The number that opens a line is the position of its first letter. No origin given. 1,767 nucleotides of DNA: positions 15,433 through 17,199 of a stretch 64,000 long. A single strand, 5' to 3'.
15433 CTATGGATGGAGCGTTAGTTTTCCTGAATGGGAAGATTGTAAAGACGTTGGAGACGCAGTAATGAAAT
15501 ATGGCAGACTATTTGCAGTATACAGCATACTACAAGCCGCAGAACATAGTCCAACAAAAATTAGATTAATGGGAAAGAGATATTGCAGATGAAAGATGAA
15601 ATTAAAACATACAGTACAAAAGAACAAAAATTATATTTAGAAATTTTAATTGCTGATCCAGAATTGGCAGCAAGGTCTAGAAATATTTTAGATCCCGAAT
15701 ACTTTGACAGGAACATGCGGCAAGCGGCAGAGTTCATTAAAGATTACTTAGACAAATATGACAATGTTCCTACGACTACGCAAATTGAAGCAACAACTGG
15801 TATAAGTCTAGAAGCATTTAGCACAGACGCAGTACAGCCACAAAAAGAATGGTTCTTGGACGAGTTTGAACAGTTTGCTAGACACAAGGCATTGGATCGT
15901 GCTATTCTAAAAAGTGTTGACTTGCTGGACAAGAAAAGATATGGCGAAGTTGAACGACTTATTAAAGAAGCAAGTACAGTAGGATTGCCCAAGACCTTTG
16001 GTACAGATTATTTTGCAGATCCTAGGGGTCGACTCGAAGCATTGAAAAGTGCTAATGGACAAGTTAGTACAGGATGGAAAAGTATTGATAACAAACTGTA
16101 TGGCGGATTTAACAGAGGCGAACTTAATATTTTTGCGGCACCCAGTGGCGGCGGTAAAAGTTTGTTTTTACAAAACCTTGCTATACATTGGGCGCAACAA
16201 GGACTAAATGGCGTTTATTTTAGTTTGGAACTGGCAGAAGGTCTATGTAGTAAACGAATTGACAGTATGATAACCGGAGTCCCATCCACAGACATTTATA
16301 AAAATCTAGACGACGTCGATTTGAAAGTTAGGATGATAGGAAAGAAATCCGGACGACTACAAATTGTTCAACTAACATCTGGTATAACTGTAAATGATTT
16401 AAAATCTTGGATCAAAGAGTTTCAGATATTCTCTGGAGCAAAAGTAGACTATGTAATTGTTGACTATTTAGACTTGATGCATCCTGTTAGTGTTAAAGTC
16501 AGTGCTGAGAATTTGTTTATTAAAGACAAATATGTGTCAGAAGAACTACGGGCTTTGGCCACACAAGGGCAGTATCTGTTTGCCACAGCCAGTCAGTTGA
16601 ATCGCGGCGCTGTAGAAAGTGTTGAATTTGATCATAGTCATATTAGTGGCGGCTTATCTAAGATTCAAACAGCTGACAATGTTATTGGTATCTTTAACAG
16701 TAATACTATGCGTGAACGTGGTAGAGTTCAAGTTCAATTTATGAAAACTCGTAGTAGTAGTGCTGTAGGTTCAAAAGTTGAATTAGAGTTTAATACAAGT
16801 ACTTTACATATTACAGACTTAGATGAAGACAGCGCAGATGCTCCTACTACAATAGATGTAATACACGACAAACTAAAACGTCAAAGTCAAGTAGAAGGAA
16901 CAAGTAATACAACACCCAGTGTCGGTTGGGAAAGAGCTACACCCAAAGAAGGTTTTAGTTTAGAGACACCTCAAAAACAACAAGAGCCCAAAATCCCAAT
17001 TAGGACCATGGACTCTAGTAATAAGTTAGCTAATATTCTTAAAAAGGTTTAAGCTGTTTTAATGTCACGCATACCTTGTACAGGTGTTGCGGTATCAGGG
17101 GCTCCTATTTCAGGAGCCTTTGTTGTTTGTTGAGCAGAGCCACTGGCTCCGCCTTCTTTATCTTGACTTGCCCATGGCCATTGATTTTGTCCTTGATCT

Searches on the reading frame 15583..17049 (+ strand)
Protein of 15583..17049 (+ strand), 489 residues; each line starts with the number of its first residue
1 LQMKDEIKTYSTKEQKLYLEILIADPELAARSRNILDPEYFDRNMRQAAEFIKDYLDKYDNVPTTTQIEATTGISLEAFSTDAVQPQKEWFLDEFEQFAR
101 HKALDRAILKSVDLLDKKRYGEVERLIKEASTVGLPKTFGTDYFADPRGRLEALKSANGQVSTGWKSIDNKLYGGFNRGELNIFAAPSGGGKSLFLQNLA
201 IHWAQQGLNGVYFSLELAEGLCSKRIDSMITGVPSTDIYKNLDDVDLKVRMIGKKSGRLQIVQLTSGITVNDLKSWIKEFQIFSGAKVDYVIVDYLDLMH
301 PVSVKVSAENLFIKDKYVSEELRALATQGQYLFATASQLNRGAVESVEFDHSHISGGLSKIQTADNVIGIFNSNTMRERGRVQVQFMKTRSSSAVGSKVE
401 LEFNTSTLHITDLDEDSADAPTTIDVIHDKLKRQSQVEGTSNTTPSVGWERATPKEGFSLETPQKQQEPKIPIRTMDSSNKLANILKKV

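Call 10: search_protein_families(library=phrogs, proteins=[window:15583-17049:+], max_evalue=0.00001)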
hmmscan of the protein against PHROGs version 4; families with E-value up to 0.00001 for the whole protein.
window:15583-17049:+ (489 aa): 3 families
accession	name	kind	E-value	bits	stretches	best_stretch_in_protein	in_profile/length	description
phrog_19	-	DNA, RNA and nucleotide metabolism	1.1e-73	250.1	1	2-441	151-604/621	DnaB-like replicative helicase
phrog_239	-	DNA, RNA and nucleotide metabolism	3.4e-29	103.4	1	155-456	334-633/801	DNA primase/helicase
phrog_243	-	DNA, RNA and nucleotide metabolism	1.1e-21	78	1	156-416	13-271/273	DnaB-like replicative helicase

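Call 76: search_dna_similar(query=window:15583-17049:+, collection=phages, mode=protein, max_rows=12)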
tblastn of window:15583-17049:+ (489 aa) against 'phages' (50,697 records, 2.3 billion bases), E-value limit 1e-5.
Records with a match: 3607; places in all: 3610; records where one place covers at least 80% of the query: 558.
Best place of each record, by identity: <60% 3607.
By first word of the organism name: Escherichia 677; Staphylococcus 451; Synechococcus 377; Klebsiella 336; Bacillus 245; Salmonella 205; Vibrio 136; Mycobacterium 102; Shigella 89; Aeromonas 81; and 77 more.
By host as written in the record: - 538; Escherichia coli 282; Staphylococcus aureus 139; Klebsiella pneumoniae 113; Synechococcus 107; Mycobacterium smegmatis mc2 155 61; Listeria monocytogenes 43; Escherichia coli O157:H7 38; and 818 more.
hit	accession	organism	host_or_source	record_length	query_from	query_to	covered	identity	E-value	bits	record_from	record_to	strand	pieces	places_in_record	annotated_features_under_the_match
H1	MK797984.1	Pseudomonas phage vB_PaeM_PA5oct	-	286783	2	486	99%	48.6%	1e-137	443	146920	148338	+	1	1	hypothetical protein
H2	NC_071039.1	Pseudomonas phage vB_PaeM_PA5oct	-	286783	2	486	99%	48.6%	1e-137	443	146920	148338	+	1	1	DnaB-like replicative helicase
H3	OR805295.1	Pseudomonas phage Paride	Pseudomonas aeruginosa PAO1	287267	2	486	99%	48.6%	1e-137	443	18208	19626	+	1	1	DnaB-like replicative helicase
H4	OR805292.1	Pseudomonas phage Cassandra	Pseudomonas aeruginosa PAO1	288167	2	486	99%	48.6%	1e-137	443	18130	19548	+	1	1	DnaB-like replicative helicase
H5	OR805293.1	Pseudomonas phage Deifobo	Pseudomonas aeruginosa PAO1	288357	2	486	99%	48.6%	1e-137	443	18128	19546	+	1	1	DnaB-like replicative helicase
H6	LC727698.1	Pseudomonas phage sp. 30-3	Pseudomonas aeruginosa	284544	2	486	99%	48.5%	2e-137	442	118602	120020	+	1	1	DNA helicase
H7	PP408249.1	Pseudomonas phage vB_Pa-PAC2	Pseudomonas aeruginosa PAO1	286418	2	486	99%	48.5%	2e-137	442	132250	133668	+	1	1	DNA primase/helicase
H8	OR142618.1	Pseudomonas phage Callisto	Pseudomonas aeruginosa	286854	2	486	99%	48.5%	2e-137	442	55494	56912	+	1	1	radA: DNA repair protein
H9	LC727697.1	Pseudomonas phage sp. 30-2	Pseudomonas aeruginosa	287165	2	486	99%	48.5%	2e-137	442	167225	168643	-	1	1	DNA helicase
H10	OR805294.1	Pseudomonas phage Ettore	Pseudomonas aeruginosa PAO1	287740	2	486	99%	48.5%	2e-137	442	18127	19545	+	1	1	DnaB-like replicative helicase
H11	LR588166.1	Pseudomonas phage vB_PaeM_MIJ3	-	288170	2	486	99%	48.3%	1e-136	440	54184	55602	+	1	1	radA: DNA repair protein RadA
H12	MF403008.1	Agrobacterium phage Atu_ph07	Agrobacterium tumefaciens C58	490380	5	488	99%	44.9%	6e-128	416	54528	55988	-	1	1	DNA primase/helicase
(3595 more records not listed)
